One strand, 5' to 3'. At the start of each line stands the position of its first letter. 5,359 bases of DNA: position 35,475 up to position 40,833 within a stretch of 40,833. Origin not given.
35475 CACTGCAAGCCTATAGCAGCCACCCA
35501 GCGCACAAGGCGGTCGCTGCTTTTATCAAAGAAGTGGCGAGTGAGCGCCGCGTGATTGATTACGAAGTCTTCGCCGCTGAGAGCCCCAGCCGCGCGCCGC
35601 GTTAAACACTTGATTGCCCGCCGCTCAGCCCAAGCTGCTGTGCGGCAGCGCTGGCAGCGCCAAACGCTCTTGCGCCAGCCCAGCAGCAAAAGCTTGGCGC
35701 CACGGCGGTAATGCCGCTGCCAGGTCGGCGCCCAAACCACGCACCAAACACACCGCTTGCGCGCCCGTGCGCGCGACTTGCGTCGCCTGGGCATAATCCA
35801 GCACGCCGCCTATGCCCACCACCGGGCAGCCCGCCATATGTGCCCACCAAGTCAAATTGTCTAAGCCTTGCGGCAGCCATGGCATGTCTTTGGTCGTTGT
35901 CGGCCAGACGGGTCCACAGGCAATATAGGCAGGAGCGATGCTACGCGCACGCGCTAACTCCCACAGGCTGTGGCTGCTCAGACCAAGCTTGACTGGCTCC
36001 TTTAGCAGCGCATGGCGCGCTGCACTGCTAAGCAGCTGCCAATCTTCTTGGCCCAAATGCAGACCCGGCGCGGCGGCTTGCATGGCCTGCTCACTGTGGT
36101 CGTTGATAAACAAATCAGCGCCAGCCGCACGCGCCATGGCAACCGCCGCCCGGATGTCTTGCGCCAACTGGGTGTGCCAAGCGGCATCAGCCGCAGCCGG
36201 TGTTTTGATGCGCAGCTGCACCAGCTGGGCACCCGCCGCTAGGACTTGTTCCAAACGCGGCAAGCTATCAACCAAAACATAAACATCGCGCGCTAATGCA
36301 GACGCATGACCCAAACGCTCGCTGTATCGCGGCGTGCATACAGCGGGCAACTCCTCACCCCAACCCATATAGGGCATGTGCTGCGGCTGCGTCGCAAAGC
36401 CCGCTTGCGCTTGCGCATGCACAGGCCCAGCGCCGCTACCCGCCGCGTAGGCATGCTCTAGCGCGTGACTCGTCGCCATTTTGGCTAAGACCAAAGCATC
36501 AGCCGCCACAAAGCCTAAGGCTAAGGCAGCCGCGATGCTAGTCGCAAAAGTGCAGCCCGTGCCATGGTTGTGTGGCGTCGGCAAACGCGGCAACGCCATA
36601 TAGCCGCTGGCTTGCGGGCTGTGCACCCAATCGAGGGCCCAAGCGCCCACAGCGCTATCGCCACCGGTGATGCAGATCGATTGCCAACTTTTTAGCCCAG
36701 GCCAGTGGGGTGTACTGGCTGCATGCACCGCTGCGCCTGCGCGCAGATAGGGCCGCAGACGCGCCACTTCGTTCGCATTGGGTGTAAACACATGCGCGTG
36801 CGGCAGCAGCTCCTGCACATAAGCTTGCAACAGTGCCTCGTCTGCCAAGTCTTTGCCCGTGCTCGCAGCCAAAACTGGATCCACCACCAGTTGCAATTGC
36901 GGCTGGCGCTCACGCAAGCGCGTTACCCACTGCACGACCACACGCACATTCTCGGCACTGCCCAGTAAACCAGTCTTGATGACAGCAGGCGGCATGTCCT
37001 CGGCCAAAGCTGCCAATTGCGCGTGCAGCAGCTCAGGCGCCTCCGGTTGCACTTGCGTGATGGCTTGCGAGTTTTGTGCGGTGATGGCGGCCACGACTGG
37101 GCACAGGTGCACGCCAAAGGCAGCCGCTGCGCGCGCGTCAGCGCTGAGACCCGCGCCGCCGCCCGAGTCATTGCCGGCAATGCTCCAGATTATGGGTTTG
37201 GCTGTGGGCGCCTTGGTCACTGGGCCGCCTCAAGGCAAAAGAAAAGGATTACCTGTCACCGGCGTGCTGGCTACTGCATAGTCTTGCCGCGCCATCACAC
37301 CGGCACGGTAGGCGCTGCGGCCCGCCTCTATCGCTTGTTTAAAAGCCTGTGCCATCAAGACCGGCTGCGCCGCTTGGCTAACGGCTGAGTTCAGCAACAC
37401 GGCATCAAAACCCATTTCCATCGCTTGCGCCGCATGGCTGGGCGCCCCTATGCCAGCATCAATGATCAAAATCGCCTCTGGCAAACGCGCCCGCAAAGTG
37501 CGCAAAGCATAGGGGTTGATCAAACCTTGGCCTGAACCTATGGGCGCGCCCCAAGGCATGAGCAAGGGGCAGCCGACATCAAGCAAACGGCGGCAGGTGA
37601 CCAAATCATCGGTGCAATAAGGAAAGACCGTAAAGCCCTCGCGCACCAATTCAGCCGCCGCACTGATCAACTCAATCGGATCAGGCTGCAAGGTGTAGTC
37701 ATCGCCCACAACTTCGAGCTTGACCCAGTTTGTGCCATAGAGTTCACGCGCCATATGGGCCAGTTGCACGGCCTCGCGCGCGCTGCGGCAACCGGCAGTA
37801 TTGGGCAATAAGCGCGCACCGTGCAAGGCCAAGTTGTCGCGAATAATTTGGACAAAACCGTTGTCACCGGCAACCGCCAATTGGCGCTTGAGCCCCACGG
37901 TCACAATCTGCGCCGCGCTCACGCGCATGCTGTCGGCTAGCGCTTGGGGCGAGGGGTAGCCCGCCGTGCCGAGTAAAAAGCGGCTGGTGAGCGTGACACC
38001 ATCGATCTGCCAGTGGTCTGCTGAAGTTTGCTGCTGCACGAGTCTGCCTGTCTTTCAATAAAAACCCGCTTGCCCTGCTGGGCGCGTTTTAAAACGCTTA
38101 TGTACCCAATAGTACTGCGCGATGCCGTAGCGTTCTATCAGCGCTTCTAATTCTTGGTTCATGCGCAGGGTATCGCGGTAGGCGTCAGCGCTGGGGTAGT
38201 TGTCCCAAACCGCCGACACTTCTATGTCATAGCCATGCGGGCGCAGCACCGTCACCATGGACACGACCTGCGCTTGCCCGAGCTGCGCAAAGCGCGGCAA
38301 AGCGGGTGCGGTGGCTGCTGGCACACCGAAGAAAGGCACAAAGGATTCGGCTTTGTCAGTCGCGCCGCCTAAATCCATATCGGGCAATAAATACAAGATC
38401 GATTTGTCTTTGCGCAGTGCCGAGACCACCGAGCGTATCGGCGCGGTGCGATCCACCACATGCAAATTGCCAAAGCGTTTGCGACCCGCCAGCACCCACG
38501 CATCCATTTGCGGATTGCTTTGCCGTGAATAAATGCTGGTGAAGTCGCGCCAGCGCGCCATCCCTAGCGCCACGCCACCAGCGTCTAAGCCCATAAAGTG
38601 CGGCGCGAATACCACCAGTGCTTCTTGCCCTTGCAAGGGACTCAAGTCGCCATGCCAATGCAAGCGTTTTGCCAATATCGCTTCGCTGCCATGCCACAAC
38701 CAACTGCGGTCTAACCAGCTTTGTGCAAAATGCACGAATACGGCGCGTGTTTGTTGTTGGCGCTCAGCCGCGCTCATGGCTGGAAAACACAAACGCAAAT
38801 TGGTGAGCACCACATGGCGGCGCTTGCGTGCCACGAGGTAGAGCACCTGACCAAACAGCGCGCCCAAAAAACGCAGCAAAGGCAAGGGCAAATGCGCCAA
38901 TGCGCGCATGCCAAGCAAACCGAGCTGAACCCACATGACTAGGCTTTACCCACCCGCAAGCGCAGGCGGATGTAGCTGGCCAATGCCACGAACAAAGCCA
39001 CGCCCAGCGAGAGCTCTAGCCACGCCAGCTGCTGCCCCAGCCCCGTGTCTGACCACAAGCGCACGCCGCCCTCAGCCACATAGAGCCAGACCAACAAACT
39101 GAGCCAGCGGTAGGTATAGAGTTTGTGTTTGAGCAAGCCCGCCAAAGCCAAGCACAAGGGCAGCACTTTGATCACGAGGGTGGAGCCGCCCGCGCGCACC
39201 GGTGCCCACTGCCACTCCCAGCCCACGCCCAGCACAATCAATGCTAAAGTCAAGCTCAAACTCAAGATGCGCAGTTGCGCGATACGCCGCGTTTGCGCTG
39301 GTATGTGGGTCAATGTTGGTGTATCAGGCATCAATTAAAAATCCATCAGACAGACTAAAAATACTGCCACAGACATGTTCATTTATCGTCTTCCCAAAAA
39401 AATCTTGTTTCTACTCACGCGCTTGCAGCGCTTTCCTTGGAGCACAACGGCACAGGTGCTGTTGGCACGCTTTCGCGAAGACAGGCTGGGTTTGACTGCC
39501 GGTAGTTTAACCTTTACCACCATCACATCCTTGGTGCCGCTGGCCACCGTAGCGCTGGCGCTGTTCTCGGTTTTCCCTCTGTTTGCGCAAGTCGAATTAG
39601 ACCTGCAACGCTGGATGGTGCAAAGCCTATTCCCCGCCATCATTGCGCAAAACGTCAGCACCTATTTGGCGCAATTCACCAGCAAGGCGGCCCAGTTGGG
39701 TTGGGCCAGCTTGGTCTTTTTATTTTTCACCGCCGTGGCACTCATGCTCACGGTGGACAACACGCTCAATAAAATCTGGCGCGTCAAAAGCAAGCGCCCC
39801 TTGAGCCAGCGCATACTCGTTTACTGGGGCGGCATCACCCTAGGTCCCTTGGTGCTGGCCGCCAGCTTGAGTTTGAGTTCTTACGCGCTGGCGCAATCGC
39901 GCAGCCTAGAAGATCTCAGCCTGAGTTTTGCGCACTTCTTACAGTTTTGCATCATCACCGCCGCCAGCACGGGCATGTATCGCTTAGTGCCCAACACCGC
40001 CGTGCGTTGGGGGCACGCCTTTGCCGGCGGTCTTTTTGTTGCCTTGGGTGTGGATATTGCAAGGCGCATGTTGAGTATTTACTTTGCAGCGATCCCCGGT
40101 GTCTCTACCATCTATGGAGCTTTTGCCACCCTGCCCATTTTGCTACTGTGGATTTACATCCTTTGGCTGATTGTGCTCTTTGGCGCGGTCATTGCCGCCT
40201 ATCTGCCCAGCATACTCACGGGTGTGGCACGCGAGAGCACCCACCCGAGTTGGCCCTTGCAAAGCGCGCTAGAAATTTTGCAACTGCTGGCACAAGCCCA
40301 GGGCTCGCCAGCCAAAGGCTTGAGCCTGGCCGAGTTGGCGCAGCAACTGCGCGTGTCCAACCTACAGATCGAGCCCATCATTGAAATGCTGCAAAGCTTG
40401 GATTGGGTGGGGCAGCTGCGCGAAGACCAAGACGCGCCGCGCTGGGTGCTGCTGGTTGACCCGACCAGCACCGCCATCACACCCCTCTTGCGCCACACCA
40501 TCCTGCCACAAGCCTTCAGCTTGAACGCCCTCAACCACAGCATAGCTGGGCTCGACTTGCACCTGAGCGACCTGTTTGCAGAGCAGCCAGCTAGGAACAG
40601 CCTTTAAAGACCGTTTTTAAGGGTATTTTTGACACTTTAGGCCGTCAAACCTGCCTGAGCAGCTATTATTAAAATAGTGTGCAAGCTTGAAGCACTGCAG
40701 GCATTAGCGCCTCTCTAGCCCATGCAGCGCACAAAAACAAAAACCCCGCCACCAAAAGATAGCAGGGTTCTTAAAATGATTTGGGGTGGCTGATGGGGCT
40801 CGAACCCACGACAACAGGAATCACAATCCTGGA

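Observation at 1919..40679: Nine copies of an unannotated intergenic repeat family with a 25-nt asymmetric core (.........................)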

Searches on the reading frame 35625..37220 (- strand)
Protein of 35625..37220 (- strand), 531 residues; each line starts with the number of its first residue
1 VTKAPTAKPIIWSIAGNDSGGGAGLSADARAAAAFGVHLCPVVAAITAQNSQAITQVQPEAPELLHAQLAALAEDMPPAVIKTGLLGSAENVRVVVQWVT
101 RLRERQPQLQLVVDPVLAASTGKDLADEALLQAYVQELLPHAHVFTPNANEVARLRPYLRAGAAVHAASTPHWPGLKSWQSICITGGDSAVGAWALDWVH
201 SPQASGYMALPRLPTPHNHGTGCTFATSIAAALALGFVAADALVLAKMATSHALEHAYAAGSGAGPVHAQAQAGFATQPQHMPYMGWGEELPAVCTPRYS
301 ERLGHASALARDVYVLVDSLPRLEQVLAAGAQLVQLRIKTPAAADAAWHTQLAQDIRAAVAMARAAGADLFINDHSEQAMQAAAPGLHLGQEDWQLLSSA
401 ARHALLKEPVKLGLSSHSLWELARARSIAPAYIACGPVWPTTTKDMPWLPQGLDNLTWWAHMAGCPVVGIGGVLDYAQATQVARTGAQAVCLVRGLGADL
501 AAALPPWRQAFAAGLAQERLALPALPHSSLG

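Call 25: search_protein_families(library=pfam, proteins=[window:35625-37220:-])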
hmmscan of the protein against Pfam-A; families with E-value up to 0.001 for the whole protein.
window:35625-37220:- (531 aa): 2 families
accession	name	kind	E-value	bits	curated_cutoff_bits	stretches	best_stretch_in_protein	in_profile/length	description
PF08543.17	Phos_pyr_kin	-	6.8e-55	186.5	27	1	18-268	1-246/246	Phosphomethylpyrimidine kinase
PF02581.23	TMP-TENI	-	1.2e-37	129.5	27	1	319-495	14-179/180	Thiamine monophosphate synthase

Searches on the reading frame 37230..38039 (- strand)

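Call 25: search_protein_families(library=pfam, proteins=[window:37230-38039:-])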
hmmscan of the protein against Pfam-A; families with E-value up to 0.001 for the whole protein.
window:37230-38039:- (269 aa): 1 family
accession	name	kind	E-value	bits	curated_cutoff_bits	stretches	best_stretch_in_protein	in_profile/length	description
PF05690.20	ThiG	-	2.2e-96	322.4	23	1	12-260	2-247/247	Thiazole biosynthesis protein ThiG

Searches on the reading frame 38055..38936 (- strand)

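Call 25: search_protein_families(library=pfam, proteins=[window:38055-38936:-])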
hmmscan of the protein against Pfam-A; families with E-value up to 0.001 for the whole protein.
window:38055-38936:- (293 aa): 1 family
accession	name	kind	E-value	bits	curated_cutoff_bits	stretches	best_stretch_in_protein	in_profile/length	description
PF03279.18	Lip_A_acyltrans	-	3.6e-48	164.7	22.3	1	3-284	16-295/295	Bacterial lipid A biosynthesis acyltransferase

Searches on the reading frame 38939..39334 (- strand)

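Call 25: search_protein_families(library=pfam, proteins=[window:38939-39334:-])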
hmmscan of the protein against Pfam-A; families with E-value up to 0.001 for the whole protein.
window:38939-39334:- (131 aa): 1 family
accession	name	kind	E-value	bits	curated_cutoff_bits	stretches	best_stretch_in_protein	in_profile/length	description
PF09842.14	DUF2069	-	1.3e-26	93.1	23.3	1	25-125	2-103/104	Predicted membrane protein (DUF2069)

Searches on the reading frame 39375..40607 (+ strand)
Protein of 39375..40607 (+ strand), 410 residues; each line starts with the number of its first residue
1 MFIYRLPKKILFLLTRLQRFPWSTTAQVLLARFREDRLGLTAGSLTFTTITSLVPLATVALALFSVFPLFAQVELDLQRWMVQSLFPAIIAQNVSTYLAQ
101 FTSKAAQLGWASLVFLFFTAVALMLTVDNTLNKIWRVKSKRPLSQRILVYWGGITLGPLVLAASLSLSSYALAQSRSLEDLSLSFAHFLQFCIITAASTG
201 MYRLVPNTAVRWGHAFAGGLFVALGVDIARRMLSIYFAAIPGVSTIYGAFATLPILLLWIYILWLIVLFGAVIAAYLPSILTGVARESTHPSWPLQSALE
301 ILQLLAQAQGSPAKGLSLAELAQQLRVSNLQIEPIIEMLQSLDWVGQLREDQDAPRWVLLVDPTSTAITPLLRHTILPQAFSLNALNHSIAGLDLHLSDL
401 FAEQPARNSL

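Call 25: search_protein_families(library=pfam, proteins=[window:39375-40607:+])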
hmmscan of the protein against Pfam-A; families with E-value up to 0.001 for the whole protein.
window:39375-40607:+ (410 aa): 1 family
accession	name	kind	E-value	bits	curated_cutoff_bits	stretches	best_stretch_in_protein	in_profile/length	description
PF03631.20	Virul_fac_BrkB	-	2.2e-50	172.2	33.7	1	35-277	2-255/259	Virulence factor BrkB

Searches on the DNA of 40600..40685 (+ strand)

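Call 66: search_dna_similar(query=window:40600-40685:+, collection=plasmids, mode=distant, max_evalue=0.01, max_rows=15)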
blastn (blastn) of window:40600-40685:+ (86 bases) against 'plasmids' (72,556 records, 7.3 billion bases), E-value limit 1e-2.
No match.
